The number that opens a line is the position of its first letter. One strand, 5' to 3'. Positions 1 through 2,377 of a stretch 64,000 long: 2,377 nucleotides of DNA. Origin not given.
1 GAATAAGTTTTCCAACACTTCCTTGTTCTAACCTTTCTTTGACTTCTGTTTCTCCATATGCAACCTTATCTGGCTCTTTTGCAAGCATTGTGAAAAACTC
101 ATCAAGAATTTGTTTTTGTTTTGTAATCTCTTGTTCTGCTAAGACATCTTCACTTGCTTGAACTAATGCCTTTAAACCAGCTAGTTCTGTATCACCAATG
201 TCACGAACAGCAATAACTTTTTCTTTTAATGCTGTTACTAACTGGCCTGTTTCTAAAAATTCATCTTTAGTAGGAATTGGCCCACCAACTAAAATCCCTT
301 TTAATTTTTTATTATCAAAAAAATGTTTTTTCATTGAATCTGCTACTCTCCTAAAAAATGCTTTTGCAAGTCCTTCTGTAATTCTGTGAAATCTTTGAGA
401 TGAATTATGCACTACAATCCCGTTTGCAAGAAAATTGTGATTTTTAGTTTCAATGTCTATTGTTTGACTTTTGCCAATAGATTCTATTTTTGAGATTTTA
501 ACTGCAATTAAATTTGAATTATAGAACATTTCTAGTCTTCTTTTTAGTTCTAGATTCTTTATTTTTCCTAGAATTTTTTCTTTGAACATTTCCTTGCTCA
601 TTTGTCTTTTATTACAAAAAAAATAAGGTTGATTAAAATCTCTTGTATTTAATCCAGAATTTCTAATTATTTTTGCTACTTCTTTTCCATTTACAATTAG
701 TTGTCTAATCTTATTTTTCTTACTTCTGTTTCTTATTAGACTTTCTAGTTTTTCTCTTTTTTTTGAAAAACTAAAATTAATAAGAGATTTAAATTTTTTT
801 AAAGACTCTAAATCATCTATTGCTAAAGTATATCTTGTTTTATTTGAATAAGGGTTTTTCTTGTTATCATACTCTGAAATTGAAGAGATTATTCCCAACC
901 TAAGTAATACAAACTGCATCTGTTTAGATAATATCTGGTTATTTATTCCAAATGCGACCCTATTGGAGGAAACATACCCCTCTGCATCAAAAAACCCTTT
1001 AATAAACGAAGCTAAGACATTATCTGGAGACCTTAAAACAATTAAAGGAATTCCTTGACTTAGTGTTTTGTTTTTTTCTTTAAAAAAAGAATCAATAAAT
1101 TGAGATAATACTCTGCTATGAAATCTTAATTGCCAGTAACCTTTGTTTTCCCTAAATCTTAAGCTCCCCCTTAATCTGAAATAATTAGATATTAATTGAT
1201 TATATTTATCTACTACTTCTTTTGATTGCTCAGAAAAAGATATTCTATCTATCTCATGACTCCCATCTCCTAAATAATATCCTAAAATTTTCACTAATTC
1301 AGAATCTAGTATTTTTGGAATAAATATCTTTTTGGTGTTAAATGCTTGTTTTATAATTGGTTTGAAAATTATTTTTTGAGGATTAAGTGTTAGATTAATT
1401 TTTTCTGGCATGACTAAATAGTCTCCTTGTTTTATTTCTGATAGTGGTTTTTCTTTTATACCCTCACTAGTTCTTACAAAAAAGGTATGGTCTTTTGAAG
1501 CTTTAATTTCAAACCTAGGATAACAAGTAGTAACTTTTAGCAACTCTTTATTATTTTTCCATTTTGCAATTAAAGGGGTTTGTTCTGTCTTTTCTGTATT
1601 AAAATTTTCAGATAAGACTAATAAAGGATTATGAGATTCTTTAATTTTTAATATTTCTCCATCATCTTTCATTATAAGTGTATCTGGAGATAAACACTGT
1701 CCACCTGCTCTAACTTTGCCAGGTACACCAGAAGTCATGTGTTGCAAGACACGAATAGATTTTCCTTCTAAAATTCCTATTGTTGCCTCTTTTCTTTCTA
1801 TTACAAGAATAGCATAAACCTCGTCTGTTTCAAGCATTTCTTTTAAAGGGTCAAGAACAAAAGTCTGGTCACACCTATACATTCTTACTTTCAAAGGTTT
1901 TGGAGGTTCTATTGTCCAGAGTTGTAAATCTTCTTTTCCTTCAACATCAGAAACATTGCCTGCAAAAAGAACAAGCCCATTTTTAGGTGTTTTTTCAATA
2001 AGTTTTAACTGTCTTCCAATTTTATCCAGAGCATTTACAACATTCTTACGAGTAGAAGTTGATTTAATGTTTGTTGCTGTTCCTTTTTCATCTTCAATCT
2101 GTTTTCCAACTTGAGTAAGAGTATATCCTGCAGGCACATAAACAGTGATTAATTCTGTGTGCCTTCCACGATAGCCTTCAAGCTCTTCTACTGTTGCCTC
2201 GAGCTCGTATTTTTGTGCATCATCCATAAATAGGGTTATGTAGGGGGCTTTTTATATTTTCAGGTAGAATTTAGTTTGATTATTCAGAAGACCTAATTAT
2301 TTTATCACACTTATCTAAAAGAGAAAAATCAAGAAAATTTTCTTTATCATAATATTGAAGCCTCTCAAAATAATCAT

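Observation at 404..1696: Intact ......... intein inserted exactly in the catalytic GGQ motif of release factor aRF1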

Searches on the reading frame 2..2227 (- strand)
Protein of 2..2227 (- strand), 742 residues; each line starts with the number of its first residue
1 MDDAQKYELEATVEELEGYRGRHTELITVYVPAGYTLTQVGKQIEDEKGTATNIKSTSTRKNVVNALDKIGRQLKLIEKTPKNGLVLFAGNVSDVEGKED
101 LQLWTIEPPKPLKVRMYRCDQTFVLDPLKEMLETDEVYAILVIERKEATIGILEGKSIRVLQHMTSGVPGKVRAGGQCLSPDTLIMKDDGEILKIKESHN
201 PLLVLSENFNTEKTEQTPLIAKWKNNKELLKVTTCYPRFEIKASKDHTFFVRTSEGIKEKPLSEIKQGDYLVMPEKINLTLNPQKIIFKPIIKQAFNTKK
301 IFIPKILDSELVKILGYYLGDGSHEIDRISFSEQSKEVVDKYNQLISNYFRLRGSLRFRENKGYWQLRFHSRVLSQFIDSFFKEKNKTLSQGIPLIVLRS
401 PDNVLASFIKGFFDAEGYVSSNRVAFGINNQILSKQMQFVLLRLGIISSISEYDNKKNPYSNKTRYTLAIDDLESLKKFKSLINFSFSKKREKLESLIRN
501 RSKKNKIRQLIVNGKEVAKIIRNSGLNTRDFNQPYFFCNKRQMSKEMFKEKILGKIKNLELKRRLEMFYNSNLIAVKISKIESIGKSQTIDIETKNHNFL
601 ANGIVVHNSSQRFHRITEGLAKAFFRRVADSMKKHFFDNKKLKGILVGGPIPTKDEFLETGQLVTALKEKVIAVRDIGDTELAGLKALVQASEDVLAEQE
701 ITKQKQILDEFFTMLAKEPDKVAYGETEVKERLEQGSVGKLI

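Call 4: search_protein_families(library=pfam, proteins=[window:2-2227:-], max_evalue=0.01)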
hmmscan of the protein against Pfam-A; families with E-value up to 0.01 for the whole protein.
window:2-2227:- (742 aa): 7 families
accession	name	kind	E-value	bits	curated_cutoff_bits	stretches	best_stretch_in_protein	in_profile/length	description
PF03464.20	eRF1_2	-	5.4e-26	91.9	27.1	2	608-698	41-133/133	eRF1 domain 2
PF14528.11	LAGLIDADG_3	-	5.7e-17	62.2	22.5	1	404-483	2-81/82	LAGLIDADG-like domain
PF14890.11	Intein_splicing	-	6.4e-17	62.2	35.8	1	186-608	3-155/155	Intein splicing domain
PF03463.20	eRF1_1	-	1.4e-15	57.9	23.8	1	18-132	7-123/123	eRF1 domain 1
PF18854.6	baeRF_family10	-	2.7e-08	34.6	27.1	1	608-681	59-129/143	Bacterial archaeo-eukaryotic release factor family 10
PF03465.20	eRF1_3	-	3.3e-07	31.2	25.8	1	702-742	2-42/106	eRF1 domain 3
PF18859.6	acVLRF1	-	9.7e-05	23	27.1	1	609-691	43-123/130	Actinobacteria/chloroflexi VLRF1 release factor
